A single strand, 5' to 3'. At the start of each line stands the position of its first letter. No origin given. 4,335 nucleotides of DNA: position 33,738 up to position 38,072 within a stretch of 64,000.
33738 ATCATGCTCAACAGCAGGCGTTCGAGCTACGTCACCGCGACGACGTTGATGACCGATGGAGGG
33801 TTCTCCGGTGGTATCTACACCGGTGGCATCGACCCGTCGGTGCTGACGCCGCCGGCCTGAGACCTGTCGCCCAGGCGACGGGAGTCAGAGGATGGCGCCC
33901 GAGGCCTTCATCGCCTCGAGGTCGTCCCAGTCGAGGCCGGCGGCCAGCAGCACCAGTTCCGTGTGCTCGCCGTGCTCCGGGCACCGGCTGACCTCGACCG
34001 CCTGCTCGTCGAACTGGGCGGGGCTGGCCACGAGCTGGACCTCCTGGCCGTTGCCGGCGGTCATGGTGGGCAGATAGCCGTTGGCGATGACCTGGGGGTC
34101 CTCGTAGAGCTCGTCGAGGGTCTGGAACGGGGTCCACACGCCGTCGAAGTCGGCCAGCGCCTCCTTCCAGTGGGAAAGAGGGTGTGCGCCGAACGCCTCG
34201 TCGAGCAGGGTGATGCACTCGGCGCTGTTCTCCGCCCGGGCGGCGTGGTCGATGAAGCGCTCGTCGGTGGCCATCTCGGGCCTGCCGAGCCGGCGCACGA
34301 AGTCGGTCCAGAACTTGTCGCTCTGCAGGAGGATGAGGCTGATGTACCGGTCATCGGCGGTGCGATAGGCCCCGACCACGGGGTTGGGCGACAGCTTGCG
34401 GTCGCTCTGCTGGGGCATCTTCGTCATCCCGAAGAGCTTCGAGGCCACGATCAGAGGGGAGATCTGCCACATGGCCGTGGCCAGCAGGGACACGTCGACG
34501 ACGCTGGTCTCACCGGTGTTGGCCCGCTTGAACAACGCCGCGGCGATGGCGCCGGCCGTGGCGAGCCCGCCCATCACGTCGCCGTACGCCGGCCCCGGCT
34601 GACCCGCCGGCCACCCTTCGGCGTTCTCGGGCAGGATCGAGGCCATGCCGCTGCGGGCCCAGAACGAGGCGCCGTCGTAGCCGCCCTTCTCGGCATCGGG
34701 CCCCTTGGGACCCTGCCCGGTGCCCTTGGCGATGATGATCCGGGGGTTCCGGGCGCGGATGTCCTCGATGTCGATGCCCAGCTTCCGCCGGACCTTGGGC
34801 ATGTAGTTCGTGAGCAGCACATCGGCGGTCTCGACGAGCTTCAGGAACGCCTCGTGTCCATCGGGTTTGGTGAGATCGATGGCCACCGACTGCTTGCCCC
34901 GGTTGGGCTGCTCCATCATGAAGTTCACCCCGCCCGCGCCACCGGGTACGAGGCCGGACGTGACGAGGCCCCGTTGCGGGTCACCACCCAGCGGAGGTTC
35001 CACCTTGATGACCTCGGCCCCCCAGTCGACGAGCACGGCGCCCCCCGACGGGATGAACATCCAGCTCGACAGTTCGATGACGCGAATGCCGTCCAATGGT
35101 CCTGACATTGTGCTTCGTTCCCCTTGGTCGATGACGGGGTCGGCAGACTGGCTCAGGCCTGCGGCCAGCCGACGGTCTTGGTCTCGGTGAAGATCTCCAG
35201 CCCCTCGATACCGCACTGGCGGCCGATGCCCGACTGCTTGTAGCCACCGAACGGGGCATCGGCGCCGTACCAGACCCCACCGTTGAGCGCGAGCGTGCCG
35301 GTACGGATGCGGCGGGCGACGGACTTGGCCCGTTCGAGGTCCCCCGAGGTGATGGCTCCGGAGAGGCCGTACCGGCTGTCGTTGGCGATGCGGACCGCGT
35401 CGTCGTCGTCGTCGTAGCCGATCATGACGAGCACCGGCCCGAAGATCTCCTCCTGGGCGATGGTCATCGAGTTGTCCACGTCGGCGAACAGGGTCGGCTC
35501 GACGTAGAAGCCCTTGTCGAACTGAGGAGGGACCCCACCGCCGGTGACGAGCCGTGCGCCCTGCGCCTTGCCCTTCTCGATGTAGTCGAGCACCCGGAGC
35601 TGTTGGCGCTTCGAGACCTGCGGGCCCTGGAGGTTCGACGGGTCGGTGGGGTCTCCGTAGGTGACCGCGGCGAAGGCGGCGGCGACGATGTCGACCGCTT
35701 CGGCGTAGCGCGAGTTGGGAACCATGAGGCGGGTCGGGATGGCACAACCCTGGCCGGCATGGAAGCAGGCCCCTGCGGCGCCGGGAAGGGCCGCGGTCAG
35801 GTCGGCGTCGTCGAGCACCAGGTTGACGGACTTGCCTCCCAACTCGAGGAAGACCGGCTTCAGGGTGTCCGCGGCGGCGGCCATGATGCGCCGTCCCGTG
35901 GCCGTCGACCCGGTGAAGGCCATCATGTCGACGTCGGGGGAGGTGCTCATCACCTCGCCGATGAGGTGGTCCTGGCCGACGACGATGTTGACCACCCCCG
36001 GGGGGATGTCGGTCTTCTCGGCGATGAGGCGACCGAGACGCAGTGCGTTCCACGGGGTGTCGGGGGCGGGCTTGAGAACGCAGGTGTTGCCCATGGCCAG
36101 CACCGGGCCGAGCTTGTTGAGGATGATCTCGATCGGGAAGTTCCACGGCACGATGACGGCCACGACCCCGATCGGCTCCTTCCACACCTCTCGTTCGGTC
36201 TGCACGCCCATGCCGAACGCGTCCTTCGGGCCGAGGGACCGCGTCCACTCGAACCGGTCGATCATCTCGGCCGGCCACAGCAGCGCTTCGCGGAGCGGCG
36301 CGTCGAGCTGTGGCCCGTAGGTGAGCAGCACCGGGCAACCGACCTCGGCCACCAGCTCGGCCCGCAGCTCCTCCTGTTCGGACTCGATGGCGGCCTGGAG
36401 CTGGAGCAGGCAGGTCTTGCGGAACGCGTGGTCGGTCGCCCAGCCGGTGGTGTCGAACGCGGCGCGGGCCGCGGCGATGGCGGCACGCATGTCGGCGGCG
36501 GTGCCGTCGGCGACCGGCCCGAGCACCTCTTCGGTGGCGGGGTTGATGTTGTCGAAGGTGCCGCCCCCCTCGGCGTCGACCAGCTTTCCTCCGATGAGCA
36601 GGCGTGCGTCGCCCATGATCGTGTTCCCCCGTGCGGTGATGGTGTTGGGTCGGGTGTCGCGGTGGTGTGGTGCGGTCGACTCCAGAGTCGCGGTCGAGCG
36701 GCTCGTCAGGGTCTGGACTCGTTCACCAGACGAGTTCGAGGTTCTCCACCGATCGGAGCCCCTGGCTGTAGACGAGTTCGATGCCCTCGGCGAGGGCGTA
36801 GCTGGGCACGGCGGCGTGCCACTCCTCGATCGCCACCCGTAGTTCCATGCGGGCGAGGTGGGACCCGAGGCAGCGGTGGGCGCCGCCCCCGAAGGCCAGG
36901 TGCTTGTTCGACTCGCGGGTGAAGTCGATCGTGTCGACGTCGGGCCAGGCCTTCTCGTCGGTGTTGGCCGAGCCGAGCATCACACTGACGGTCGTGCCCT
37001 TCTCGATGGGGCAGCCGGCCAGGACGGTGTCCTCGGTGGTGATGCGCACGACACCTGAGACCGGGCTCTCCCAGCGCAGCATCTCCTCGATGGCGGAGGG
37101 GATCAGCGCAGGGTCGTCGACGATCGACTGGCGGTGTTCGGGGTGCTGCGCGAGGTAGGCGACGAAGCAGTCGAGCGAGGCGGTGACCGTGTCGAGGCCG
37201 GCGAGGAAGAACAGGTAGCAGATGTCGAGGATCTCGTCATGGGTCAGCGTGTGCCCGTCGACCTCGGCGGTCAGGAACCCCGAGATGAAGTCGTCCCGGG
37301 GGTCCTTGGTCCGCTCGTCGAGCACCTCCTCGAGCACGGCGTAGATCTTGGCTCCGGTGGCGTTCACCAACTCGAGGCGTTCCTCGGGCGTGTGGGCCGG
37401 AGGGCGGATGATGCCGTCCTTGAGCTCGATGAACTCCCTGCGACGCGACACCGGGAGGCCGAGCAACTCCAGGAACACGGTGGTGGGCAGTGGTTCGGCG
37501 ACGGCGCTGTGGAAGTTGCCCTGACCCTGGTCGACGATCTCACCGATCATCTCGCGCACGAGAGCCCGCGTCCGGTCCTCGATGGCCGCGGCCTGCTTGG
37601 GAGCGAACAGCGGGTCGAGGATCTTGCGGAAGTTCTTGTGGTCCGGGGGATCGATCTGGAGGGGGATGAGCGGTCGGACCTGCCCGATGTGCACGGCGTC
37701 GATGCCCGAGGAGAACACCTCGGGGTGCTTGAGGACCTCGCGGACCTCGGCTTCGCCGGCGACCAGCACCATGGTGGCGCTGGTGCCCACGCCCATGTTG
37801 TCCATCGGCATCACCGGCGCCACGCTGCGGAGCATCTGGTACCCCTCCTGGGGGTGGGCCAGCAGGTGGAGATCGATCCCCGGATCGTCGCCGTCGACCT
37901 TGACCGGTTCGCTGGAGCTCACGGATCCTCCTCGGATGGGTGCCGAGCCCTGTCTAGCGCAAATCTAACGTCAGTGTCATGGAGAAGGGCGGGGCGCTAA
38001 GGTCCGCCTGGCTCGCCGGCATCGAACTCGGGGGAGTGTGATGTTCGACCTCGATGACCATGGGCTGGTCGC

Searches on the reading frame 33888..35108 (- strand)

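Call 18: search_protein_families(library=pfam, proteins=[window:33888-35108:-], max_evalue=0.00001)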
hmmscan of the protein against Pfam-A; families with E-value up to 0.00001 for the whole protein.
window:33888-35108:- (407 aa): 1 family
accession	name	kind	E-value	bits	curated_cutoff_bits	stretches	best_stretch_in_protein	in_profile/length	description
PF02515.22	CoA_transf_3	-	2.4e-93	313.6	23.3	1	5-383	1-366/366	CoA-transferase family III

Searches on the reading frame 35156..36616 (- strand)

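Call 18: search_protein_families(library=pfam, proteins=[window:35156-36616:-], max_evalue=0.00001)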
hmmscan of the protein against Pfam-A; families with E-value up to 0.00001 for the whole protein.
window:35156-36616:- (487 aa): 1 family
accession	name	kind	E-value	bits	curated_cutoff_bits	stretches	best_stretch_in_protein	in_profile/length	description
PF00171.27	Aldedh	-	1.8e-141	472.3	23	1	14-482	3-461/461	Aldehyde dehydrogenase family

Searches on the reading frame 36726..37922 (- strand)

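Call 20: search_protein_families(library=pfam, proteins=[window:36726-37922:-], max_evalue=0.00001)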
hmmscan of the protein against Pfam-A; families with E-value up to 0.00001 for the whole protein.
window:36726-37922:- (399 aa): 1 family
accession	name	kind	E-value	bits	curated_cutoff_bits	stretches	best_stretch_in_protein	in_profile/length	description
PF00067.27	p450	-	9.2e-31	107.5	22.8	1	193-365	220-425/462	Cytochrome P450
